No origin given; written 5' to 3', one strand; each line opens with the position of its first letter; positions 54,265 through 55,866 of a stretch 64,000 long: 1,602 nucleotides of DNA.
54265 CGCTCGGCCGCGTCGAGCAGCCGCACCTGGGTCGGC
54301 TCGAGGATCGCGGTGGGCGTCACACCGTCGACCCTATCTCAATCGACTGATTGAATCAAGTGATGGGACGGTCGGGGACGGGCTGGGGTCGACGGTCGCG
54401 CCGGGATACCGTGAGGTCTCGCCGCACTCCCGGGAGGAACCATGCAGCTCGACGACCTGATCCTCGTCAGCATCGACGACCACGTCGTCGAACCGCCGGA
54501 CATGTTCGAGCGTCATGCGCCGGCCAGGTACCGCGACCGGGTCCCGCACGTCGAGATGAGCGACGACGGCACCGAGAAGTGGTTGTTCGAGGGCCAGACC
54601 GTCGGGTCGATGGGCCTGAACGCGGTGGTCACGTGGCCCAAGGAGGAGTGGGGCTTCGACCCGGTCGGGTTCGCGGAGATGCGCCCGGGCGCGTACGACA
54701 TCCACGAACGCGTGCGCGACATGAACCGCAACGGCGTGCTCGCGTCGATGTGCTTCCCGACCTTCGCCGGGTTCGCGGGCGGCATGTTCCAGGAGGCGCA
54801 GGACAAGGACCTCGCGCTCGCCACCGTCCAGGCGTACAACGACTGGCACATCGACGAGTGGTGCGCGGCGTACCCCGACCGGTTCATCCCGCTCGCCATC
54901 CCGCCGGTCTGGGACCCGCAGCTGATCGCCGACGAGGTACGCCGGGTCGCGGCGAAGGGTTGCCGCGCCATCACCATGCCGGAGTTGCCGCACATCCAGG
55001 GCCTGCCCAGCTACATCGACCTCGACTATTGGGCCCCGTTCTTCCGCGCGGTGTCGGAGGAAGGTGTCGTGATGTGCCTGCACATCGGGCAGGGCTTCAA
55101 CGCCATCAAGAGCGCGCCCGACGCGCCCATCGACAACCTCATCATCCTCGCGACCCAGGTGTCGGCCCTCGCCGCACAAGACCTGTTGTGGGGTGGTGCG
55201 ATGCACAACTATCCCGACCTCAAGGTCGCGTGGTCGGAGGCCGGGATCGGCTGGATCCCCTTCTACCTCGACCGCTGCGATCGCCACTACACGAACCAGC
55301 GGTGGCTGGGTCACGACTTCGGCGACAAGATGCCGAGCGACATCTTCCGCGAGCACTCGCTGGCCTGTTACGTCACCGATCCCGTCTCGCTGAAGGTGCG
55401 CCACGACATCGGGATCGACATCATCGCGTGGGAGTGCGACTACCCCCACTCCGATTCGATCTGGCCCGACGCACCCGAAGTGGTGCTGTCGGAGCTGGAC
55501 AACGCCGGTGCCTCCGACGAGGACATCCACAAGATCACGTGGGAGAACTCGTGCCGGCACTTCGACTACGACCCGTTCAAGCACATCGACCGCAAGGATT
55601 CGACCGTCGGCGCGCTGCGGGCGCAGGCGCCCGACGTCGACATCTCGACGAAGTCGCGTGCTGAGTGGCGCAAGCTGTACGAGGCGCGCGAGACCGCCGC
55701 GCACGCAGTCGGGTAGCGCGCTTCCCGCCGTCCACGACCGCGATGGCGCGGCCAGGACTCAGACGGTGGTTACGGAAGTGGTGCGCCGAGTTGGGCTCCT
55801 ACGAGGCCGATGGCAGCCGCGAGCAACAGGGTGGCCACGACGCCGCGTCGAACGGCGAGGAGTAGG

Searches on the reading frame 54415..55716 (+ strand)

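Call 61: search_protein_families(library=pfam, proteins=[window:54415-55716:+], max_evalue=0.0001)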
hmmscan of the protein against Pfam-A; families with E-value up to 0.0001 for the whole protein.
window:54415-55716:+ (433 aa): 1 family
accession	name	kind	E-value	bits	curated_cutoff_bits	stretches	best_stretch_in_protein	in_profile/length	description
PF04909.20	Amidohydro_2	-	2.9e-23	83.5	26.4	1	77-381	11-285/289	Amidohydrolase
